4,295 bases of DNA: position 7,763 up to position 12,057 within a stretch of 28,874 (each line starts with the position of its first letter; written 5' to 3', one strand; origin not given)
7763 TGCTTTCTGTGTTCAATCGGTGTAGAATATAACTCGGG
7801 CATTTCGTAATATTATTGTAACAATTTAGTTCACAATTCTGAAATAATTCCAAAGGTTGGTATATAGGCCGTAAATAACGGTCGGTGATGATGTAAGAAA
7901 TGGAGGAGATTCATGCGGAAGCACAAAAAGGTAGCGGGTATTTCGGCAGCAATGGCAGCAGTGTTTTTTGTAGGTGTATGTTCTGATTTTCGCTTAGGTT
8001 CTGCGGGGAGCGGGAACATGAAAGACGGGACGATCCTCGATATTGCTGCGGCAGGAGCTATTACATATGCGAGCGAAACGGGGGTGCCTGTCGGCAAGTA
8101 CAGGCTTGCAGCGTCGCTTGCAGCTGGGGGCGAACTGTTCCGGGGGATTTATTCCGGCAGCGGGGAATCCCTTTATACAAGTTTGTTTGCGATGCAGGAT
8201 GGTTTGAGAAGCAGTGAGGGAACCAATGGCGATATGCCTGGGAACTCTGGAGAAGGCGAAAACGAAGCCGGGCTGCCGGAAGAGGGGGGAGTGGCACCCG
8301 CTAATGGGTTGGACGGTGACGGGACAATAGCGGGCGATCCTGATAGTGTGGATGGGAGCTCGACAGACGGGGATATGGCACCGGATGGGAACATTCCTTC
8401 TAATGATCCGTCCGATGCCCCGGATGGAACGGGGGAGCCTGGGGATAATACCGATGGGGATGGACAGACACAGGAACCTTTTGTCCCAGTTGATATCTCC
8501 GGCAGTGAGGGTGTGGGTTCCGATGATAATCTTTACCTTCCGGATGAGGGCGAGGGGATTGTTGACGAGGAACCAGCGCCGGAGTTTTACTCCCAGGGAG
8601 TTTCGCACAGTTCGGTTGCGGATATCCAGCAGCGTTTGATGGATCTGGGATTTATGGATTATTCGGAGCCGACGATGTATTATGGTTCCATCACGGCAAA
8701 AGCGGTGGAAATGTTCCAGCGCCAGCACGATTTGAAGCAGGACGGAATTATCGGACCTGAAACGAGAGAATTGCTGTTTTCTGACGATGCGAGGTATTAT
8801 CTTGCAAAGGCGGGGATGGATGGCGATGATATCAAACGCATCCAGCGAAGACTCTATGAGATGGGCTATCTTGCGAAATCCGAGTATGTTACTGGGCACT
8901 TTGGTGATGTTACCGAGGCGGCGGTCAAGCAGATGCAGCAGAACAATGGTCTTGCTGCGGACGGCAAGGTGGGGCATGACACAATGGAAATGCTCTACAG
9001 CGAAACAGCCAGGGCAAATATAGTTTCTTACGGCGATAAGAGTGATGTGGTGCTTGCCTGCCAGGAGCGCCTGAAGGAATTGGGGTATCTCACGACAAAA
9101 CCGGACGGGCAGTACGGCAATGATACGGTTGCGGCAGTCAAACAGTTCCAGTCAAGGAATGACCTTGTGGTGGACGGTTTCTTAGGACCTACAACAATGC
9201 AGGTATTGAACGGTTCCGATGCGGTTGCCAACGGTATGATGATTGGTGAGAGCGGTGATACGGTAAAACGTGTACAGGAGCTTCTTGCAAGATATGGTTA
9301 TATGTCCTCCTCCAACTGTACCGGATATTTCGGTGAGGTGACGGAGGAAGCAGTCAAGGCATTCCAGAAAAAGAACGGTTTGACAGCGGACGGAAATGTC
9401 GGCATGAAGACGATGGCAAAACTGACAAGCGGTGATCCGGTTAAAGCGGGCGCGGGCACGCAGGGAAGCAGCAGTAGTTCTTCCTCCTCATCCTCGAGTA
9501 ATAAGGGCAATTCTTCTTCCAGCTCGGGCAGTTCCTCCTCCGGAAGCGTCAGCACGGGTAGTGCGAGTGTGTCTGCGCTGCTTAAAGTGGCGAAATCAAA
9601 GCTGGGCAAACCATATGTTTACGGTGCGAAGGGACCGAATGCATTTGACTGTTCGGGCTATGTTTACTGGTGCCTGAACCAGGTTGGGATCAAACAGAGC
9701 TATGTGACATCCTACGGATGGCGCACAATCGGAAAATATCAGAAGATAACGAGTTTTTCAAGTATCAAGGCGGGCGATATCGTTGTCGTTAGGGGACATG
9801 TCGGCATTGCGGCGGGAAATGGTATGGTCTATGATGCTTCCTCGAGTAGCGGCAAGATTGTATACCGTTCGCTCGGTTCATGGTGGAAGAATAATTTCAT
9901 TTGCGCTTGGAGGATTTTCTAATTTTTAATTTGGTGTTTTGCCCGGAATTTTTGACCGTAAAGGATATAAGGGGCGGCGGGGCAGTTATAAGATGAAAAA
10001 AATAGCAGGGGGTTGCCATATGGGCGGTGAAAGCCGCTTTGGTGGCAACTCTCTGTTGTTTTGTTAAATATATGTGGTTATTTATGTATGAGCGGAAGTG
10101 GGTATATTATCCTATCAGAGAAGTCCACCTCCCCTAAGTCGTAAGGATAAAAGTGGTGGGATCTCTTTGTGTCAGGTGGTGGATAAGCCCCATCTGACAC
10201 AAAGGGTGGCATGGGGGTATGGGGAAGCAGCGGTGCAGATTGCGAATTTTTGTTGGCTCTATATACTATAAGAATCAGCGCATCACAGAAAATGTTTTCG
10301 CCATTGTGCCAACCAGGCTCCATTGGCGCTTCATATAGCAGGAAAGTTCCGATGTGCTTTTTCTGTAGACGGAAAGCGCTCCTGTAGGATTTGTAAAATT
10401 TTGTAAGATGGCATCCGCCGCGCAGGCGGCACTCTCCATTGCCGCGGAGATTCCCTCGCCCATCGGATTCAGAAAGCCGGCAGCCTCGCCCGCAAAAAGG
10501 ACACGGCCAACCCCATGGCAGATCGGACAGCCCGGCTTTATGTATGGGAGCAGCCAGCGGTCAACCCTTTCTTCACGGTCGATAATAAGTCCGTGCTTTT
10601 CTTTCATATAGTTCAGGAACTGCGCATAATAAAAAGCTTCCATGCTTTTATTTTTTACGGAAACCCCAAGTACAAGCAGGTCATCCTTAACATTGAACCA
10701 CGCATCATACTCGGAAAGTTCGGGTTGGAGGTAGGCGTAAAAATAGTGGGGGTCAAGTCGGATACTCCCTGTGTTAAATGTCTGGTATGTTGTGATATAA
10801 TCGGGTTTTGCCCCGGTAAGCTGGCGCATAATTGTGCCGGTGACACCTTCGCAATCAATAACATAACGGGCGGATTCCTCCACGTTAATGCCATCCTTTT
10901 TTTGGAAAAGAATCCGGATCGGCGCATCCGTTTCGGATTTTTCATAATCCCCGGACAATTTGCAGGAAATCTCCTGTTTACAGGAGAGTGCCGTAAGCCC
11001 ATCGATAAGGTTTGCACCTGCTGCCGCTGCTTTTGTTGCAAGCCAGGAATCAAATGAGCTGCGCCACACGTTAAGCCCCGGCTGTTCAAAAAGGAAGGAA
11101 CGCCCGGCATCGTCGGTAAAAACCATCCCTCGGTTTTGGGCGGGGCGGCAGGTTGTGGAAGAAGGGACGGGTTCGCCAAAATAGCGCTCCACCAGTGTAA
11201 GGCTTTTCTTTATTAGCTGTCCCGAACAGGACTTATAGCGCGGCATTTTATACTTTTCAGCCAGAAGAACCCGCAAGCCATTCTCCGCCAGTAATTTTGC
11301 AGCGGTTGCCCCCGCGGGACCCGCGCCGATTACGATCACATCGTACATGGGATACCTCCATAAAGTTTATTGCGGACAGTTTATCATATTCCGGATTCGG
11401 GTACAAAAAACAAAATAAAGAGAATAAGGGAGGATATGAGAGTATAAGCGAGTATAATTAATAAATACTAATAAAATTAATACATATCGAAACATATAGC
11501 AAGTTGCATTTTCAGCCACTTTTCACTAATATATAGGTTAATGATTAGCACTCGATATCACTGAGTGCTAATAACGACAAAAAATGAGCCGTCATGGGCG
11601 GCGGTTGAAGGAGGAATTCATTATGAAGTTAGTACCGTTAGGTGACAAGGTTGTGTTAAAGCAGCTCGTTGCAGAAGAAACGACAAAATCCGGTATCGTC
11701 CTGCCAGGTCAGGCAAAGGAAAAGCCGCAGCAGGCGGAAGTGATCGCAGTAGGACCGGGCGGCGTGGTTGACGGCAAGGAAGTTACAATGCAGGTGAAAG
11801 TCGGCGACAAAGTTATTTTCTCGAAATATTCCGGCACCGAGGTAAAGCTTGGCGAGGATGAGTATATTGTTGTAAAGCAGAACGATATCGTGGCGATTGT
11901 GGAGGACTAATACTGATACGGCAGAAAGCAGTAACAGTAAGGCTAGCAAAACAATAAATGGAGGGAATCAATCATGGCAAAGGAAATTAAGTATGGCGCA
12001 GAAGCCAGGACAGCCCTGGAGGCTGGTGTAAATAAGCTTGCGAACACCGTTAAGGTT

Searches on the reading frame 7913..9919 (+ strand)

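Call 9: search_protein_families(library=pfam, proteins=[window:7913-9919:+], max_evalue=0.01)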
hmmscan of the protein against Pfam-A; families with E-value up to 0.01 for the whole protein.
window:7913-9919:+ (669 aa): 6 families
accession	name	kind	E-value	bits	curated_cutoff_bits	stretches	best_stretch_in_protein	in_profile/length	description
PF01471.23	PG_binding_1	-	5.2e-75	248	23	4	447-504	1-57/57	Putative peptidoglycan binding domain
PF00877.26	NLPC_P60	-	6.5e-15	55.4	23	1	565-667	1-105/105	NlpC/P60 family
PF09374.15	PG_binding_3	-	4.1e-11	43.4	24.6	0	383-411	6-33/76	Predicted Peptidoglycan domain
PF08823.16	PG_binding_2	-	2.8e-09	37.5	21.1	0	448-488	15-54/74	Putative peptidoglycan binding domain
PF05257.22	CHAP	-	0.00073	20.4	26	1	577-633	9-66/81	CHAP domain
PF05382.19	Amidase_5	-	0.0008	19.8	21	1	572-636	23-90/142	Bacteriophage peptidoglycan hydrolase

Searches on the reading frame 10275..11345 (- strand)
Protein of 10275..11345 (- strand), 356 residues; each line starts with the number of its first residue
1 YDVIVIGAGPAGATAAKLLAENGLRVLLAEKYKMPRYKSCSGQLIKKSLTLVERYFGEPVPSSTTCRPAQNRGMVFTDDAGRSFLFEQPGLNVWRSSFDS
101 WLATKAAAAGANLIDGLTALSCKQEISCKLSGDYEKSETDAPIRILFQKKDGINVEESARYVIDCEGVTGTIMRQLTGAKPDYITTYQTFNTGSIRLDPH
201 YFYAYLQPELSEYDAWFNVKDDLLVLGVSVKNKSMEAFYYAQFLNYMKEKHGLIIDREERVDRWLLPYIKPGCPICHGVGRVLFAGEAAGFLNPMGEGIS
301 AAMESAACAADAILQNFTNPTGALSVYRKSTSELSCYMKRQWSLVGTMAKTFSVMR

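Call 9: search_protein_families(library=pfam, proteins=[window:10275-11345:-], max_evalue=0.01)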
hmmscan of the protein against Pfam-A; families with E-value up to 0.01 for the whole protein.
window:10275-11345:- (356 aa): 11 families
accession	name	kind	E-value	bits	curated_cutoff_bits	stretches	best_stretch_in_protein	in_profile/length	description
PF01494.25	FAD_binding_3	-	1.7e-11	44.4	22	1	2-250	3-238/349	FAD binding domain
PF01266.30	DAO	-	7.8e-07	29.4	27.9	1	2-35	1-34/353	FAD dependent oxidoreductase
PF07992.20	Pyr_redox_2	-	2.7e-06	27.5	26.1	1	1-40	1-40/291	Pyridine nucleotide-disulphide oxidoreductase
PF12831.13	FAD_oxidored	-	2.8e-06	27.4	27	1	2-33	1-32/416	FAD dependent oxidoreductase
PF00890.30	FAD_binding_2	-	7.6e-06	25.8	20.4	1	2-32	1-31/414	FAD binding domain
PF13450.12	NAD_binding_8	-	1e-05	26.1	21.9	1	5-31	1-27/68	NAD(P)-binding Rossmann-like domain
PF03486.20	HI0933_like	-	2.7e-05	24.2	50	1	2-36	2-36/244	HI0933-like protein Rossmann domain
PF01946.23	Thi4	-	4.2e-05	23.3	26.2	1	2-31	19-49/235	Thi4 family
PF01134.28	GIDA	-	5.3e-05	22.9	22.1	1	2-35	1-35/391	Glucose inhibited division protein A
PF05834.18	Lycopene_cycl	-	0.00016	21.3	23.4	0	2-30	1-31/380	Lycopene cyclase protein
PF04820.20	Trp_halogenase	-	0.0047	16.3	21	0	2-38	1-41/458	Tryptophan halogenase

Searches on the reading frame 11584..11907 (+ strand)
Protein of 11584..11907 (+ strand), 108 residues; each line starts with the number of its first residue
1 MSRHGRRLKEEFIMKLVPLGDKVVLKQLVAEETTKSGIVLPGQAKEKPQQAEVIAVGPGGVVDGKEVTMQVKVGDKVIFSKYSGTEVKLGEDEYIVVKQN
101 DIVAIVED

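Call 9: search_protein_families(library=pfam, proteins=[window:11584-11907:+], max_evalue=0.01)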
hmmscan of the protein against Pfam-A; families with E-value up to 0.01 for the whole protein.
window:11584-11907:+ (108 aa): 1 family
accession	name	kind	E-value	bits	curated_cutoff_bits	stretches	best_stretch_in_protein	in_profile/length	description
PF00166.26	Cpn10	-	9.5e-32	109.3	21.1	1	15-106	1-93/93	Chaperonin 10 Kd subunit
